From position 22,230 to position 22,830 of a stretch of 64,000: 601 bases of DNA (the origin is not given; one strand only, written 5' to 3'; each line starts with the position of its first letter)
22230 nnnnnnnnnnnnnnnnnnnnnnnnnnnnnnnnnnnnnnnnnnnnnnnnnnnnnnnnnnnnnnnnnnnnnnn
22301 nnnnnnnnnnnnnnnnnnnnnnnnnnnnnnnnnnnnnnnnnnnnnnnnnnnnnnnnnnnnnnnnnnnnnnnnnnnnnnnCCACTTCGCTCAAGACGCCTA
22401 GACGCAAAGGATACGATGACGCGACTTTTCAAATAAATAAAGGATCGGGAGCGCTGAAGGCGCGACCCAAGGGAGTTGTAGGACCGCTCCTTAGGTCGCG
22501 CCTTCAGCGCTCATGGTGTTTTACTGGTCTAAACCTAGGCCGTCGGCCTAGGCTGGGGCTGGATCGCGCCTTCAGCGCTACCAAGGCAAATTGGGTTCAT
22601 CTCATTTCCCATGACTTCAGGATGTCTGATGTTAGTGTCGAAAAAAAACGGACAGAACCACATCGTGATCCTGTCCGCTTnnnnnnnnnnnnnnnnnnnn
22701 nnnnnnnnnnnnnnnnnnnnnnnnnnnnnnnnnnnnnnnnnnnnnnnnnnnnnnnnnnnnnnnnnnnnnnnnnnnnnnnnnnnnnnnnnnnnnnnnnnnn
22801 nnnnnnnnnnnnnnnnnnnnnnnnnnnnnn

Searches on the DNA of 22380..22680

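Call 68: search_rna_families(source=window, start=22380, end=22680, threshold=evalue, max_evalue=10, show_alignments=4)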
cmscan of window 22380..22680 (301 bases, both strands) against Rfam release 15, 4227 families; matches with E-value up to 10: 11.
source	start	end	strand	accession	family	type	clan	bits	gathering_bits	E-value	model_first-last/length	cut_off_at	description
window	22449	22512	-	RF03468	mir-2830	Gene; miRNA;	-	29.4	70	0.00038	1-76/76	no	mir-2830 microRNA precursor family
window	22437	22523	+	RF04113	MIR1523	Gene; miRNA;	-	25.5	96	0.0049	1-92/92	no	MIR1523 microRNA precursor family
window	22447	22513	-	RF03666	MIR7724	Gene; miRNA;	-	23.9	100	0.006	1-169/169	no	MIR7724 microRNA precursor family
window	22534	22579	+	RF01687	Acido-Lenti-1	Gene; sRNA;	-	23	37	0.0026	1-46/46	no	Acido-Lenti-1 RNA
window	22448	22514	-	RF04113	MIR1523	Gene; miRNA;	-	22.9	96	0.025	1-92/92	no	MIR1523 microRNA precursor family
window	22449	22512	+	RF03379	mir-4667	Gene; miRNA;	-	21.6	68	0.14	1-93/93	no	mir-4667 microRNA precursor family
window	22458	22505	-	RF00964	mir-938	Gene; miRNA;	-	16.5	84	1.1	1-81/81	no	mir-938 microRNA precursor family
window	22433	22527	+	RF03522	mir-4850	Gene; miRNA;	-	16.5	93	1.4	1-89/89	no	mir-4850 microRNA precursor family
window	22415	22512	+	RF01409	STnc250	Gene; sRNA;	-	15.3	42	1.3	1-94/94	no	STnc250 Hfq binding RNA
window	22647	22679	-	RF03510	mir-3660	Gene; miRNA;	-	13.9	70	7.3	1-82/82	no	mir-3660 microRNA precursor family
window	22451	22466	-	RF01687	Acido-Lenti-1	Gene; sRNA;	-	11.9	37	2.9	30-45/46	no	Acido-Lenti-1 RNA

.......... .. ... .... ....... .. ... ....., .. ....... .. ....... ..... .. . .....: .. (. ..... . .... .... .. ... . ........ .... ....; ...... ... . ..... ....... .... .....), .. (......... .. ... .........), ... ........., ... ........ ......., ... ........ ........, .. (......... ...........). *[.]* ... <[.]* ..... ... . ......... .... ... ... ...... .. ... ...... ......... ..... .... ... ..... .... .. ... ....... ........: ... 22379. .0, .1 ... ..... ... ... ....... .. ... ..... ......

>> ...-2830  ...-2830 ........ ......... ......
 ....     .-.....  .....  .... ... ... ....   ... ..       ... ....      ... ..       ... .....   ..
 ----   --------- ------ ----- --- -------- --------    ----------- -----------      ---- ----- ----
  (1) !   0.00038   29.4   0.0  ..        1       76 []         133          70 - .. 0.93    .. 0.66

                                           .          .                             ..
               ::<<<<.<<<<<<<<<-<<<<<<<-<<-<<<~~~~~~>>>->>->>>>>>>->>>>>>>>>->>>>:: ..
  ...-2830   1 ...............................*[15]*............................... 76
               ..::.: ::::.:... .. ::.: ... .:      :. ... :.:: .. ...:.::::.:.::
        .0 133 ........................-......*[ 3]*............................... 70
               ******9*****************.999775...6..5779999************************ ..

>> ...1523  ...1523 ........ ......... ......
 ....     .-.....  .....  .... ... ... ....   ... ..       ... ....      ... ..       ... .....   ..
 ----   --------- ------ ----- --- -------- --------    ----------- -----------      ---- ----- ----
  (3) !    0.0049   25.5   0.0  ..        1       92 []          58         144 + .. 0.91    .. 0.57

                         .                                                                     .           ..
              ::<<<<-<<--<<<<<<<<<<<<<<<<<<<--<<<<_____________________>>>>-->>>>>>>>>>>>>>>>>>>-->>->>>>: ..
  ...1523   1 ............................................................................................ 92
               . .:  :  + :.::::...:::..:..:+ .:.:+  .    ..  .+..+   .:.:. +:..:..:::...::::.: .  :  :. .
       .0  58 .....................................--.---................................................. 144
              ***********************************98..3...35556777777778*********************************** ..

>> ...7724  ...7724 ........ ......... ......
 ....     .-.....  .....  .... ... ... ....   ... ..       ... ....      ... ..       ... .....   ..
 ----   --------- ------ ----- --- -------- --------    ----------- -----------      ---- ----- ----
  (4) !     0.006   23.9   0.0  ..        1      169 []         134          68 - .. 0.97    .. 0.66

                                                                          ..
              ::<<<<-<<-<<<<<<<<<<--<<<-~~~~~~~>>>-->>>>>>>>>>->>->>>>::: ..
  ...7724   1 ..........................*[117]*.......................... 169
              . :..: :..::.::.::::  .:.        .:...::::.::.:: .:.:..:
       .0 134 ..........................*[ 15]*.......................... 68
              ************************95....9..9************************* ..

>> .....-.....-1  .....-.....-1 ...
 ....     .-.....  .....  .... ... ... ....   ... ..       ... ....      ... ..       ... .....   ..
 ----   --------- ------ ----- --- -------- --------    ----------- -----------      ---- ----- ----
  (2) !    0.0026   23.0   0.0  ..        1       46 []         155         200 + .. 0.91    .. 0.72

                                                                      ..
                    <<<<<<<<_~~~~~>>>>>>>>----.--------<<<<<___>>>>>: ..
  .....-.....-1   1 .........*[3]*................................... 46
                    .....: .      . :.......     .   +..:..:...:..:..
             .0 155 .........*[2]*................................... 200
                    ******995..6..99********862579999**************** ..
